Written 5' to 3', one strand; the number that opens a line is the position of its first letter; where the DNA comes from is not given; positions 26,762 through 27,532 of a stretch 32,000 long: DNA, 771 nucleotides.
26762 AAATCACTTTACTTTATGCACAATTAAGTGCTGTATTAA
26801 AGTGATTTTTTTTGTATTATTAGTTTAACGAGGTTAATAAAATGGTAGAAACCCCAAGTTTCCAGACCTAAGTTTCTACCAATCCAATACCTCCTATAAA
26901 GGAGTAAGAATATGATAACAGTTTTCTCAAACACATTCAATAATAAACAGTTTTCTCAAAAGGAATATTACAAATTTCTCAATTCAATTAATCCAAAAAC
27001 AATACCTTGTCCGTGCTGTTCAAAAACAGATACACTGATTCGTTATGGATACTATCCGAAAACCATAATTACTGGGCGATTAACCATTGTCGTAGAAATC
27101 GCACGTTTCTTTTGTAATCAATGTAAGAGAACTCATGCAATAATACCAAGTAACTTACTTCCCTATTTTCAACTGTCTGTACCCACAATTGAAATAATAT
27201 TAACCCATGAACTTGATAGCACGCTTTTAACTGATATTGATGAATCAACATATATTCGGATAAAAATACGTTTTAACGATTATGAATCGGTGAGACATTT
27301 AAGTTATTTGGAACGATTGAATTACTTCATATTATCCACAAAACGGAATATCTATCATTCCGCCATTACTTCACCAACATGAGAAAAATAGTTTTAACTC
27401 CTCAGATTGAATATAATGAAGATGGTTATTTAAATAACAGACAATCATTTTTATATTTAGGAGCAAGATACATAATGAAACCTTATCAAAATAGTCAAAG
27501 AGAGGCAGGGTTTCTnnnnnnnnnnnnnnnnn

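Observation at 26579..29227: Insertion sequence sits in the loop of a RAT/terminator leader, cutting a PTS EIICB gene off from its promoter and antitermination signal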

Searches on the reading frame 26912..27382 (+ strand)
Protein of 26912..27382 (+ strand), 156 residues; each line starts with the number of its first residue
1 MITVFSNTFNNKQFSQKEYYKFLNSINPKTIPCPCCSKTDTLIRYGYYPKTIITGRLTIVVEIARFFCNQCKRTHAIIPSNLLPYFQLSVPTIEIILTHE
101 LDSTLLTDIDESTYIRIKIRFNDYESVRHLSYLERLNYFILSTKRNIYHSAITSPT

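Call 3: search_protein_families(library=pfam, proteins=[window:26912-27382:+])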
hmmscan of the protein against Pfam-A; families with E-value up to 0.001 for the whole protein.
window:26912-27382:+ (156 aa): 1 family
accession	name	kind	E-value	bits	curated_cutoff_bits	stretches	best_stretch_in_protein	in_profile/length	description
PF20020.4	DUF6431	-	1.3e-10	41.4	26.6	1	33-116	1-81/82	Domain of unknown function (DUF6431)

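Call 7: search_protein_families(library=ncbifam, proteins=[window:26912-27382:+])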
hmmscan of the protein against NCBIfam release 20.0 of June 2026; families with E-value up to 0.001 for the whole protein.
window:26912-27382:+ (156 aa): 0 families

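Call 73: search_solved_structures(query=window:26912-27382:+, max_evalue=10)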
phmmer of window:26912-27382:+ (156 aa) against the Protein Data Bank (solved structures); distinct sequences matched with E-value up to 10: 9.
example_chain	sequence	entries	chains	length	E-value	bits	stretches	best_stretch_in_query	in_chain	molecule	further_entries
4ap4_A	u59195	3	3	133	0.0032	20.7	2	12-74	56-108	E3 UBIQUITIN LIGASE RNF4 | E3 UBIQUITIN-PROTEIN LIGASE RNF4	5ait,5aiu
4w9r_A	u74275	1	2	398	0.25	14.6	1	11-94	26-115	Uncharacterized protein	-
2ea6_A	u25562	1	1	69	0.34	14.1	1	30-75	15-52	RING finger protein 4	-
3u50_C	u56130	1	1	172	0.69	13.1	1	47-116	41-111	Telomerase-associated protein 82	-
4ppe_A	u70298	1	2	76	0.69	13.1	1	30-75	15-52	E3 ubiquitin-protein ligase RNF4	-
1bmp_A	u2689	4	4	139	0.7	13.1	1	22-40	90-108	BONE MORPHOGENETIC PROTEIN-7 | bone morphogenetic protein 7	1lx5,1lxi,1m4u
2xeu_A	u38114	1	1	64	0.71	13.1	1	47-75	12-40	RING FINGER PROTEIN 4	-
3ng2_A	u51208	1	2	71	0.74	13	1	30-75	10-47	RING finger protein 4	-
9uan_B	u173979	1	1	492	0.84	12.9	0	105-147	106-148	miniGq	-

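Call 74: search_protein_families(library=phrogs, proteins=[window:26912-27382:+], max_evalue=0.01)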
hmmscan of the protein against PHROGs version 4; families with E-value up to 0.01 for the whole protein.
window:26912-27382:+ (156 aa): 0 families
